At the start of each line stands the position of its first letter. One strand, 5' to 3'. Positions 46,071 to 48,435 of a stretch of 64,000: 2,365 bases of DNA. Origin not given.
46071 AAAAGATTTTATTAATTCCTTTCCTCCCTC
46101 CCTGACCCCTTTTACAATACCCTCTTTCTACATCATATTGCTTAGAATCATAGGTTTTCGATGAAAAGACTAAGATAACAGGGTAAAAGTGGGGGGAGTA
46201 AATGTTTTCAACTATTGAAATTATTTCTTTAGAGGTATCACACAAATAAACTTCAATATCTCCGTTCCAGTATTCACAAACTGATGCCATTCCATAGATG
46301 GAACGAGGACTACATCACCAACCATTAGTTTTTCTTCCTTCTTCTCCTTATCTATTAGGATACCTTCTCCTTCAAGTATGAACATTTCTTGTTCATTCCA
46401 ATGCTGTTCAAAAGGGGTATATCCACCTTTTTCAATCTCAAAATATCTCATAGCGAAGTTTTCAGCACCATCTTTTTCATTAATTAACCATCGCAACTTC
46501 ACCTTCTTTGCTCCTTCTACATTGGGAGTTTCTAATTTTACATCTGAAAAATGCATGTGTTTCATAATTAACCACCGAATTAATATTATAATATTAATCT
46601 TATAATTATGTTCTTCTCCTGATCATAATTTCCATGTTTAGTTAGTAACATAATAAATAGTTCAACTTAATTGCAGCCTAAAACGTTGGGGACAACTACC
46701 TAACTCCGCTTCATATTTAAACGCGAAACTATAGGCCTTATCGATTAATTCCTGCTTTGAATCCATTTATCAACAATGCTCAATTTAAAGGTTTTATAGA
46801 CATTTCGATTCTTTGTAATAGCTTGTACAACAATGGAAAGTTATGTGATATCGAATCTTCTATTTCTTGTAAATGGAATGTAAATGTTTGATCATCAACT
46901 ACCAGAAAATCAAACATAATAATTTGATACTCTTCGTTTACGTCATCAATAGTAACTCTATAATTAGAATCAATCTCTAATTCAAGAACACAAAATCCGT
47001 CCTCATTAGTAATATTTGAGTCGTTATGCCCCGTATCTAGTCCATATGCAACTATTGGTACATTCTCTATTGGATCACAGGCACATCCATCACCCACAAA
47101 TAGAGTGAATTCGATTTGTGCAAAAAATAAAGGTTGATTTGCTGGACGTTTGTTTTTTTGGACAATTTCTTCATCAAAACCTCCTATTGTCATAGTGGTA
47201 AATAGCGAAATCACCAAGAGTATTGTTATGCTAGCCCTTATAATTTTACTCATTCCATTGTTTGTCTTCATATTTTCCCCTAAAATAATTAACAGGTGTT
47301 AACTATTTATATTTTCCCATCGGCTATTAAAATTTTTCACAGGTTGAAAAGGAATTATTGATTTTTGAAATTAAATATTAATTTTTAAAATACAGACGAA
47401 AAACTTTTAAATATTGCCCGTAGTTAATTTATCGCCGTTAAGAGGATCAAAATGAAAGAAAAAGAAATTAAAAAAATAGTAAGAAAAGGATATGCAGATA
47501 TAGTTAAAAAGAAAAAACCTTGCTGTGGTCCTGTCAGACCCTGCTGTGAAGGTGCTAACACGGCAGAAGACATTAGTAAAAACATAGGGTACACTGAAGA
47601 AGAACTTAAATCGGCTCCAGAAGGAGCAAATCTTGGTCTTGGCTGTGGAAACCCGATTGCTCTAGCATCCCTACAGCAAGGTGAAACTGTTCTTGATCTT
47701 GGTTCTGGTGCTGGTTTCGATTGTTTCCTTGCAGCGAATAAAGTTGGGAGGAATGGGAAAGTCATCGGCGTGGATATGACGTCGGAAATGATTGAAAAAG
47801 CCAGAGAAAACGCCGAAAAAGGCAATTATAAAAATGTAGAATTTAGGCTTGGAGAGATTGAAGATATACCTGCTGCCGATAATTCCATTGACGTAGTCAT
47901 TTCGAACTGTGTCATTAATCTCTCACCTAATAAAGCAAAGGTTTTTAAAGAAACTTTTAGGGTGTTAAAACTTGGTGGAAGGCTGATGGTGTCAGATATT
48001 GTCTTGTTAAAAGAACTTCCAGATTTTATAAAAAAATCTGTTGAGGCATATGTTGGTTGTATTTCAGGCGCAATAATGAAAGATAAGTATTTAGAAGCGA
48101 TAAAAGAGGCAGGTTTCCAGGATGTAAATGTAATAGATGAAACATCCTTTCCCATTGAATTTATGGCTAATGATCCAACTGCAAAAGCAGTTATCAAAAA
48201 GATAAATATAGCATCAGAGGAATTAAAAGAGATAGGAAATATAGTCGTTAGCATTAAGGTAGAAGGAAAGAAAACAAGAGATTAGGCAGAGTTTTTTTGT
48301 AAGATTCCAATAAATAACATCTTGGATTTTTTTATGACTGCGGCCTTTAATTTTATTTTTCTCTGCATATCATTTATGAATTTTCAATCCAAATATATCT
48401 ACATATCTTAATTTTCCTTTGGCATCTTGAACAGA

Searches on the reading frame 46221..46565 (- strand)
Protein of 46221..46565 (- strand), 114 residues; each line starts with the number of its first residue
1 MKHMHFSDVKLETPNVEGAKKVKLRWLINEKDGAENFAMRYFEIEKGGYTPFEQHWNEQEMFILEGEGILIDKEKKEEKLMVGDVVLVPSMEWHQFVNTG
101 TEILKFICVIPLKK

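Call 13: search_protein_families(library=pfam, proteins=[window:46221-46565:-], max_evalue=0.01)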
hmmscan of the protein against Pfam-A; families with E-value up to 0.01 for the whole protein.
window:46221-46565:- (114 aa): 5 families
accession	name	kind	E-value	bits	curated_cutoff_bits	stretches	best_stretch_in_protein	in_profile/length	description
PF07883.17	Cupin_2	-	1e-14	54.4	27.2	1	41-109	2-69/70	Cupin domain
PF08007.18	JmjC_2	-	0.00089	19.2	22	0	44-68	30-54/127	JmjC domain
PF00190.28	Cupin_1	-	0.00098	19.2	22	1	41-108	37-112/151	Cupin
PF05899.18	Cupin_3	-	0.00099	19.2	23.5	1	35-90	5-58/74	EutQ-like cupin domain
PF12973.13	Cupin_7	-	0.0025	18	27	1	18-95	16-86/105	ChrR Cupin-like domain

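Call 46: find_homologous_proteins(query=window:46221-46565:-, max_evalue=1e-30)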
Query window:46221-46565:- (114 aa): 244 proteins with E <= 1e-30 among 295 candidates; the best 120 are listed.
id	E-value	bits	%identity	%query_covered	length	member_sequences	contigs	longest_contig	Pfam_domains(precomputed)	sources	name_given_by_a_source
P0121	2.6e-65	235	92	100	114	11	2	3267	PF07883.18,PF05899.19,PF08007.19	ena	-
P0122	8.7e-63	227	85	99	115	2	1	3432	PF07883.18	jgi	jgi:quercetin dioxygenase-like cupin family protein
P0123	6.4e-54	199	79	99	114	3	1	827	PF07883.18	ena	-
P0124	2.0e-52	194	78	99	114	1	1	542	PF07883.18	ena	-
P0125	4.7e-52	193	74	100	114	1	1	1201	PF07883.18,PF02311.26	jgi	jgi:quercetin dioxygenase-like cupin family protein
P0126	1.6e-51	191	77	99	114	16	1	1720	PF07883.18,PF02311.26,PF21621.4,PF08007.19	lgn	-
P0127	2.4e-51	190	76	96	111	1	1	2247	PF07883.18,PF02311.26,PF08007.19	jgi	jgi:quercetin dioxygenase-like cupin family protein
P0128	1.1e-41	159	65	99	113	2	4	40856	PF07883.18,PF00190.29,PF02311.26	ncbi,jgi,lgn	jgi:quercetin dioxygenase-like cupin family protein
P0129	3.4e-41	158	62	99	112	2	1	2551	PF07883.18,PF00190.29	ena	-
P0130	4.6e-41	157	62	100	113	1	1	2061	PF07883.18,PF02311.26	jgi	-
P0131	6.7e-41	157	64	99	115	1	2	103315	PF07883.18,PF00190.29,PF12973.14,PF05899.19,PF02311.26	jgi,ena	-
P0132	1.3e-40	156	64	99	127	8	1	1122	PF07883.18,PF00190.29,PF02311.26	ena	-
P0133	1.4e-40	156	63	100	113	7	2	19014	PF07883.18,PF00190.29,PF12973.14,PF02311.26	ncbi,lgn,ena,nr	ncbi:MAG: cupin [Thermoplasmata archaeon]|nr:MAG: cupin [Thermoplasmata archaeon]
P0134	2.0e-40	155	63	100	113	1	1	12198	PF07883.18,PF02311.26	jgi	-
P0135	2.3e-40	155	63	99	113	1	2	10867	PF07883.18,PF02311.26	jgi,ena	-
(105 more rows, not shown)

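Call 47: find_encoding_contigs(protein=P0121, flank=10000, max_places=4)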
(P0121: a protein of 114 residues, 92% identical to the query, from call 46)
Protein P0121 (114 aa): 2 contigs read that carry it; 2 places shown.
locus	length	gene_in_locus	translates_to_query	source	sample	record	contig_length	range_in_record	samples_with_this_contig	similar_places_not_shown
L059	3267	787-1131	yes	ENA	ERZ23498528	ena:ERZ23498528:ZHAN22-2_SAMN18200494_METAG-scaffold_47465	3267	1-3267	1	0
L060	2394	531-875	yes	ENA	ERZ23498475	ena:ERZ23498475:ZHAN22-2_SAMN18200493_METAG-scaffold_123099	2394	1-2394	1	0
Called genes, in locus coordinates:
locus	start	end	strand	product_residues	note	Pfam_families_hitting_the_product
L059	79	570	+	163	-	-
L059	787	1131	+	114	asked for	PF08007:JmjC_2 (faint), PF05899:Cupin_3 (weak), PF07883:Cupin_2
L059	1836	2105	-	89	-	-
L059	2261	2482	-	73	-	-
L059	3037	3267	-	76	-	?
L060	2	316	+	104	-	?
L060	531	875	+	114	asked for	PF08007:JmjC_2 (faint), PF05899:Cupin_3 (weak), PF07883:Cupin_2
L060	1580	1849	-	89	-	-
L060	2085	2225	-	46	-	-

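Call 48: find_encoding_contigs(protein=P0122, flank=10000, max_places=4)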
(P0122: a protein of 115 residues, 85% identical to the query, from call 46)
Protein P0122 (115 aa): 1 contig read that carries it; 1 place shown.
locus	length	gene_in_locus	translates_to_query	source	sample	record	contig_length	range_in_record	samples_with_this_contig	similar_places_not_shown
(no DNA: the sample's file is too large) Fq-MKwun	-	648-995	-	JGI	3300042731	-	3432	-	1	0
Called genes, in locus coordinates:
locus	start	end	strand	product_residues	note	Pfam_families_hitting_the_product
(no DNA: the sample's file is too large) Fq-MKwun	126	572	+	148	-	-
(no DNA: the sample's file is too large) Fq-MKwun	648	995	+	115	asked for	PF07883:Cupin_2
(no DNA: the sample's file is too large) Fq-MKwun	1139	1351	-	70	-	-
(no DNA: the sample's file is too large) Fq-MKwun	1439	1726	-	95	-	PF00072:Response_reg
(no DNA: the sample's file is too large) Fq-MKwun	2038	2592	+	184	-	PF01966:HD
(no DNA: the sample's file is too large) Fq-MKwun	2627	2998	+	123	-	PF01176:eIF-1a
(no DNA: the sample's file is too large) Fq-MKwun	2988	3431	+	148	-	?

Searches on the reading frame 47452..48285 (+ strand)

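Call 13: search_protein_families(library=pfam, proteins=[window:47452-48285:+], max_evalue=0.01)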
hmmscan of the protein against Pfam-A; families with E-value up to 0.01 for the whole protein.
window:47452-48285:+ (277 aa): 16 families
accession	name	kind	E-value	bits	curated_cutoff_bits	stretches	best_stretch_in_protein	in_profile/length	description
PF13847.12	Methyltransf_31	-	1.1e-44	152.1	27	1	76-221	3-145/145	Methyltransferase domain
PF13649.12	Methyltransf_25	-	3.2e-22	79.5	27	1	80-176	1-97/97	Methyltransferase domain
PF08241.18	Methyltransf_11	-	1.8e-21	77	21.2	1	81-179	1-94/95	Methyltransferase domain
PF01209.24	Ubie_methyltran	-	9e-19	68.2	20.1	1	73-182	44-153/233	ubiE/COQ5 methyltransferase family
PF08242.18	Methyltransf_12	-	1.2e-12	48.8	30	1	81-178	1-98/98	Methyltransferase domain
PF01135.25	PCMT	-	1.9e-11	44.6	20.3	1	71-148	68-145/210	Protein-L-isoaspartate(D-aspartate) O-methyltransferase (PCMT)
PF06325.19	PrmA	-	7.5e-09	35.9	22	1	74-184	159-262/296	Ribosomal protein L11 methyltransferase (PrmA)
PF13489.12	Methyltransf_23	-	8.1e-09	35.9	27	1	72-183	18-119/164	Methyltransferase domain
PF02353.26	CMAS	-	3.5e-07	30.3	27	1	72-188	58-172/273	Mycolic acid cyclopropane synthetase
PF05175.20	MTS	-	4.6e-07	30.1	23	1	72-180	25-138/170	Methyltransferase small domain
PF13679.12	Methyltransf_32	-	8.9e-07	29.4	27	1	75-150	24-106/143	Methyltransferase domain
PF05148.21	Methyltransf_8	-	3.5e-06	27.5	27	1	134-183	111-159/219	Hypothetical methyltransferase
PF01170.24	UPF0020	-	2.7e-05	24.4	22.3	1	100-152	75-128/197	RMKL-like, methyltransferase domain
PF01728.25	FtsJ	-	6.6e-05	23.3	24.1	1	74-162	19-108/181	FtsJ-like methyltransferase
PF20922.3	Anamorsin_N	-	0.00034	20.8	27.1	1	111-187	14-94/163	Anamorsin, N-terminal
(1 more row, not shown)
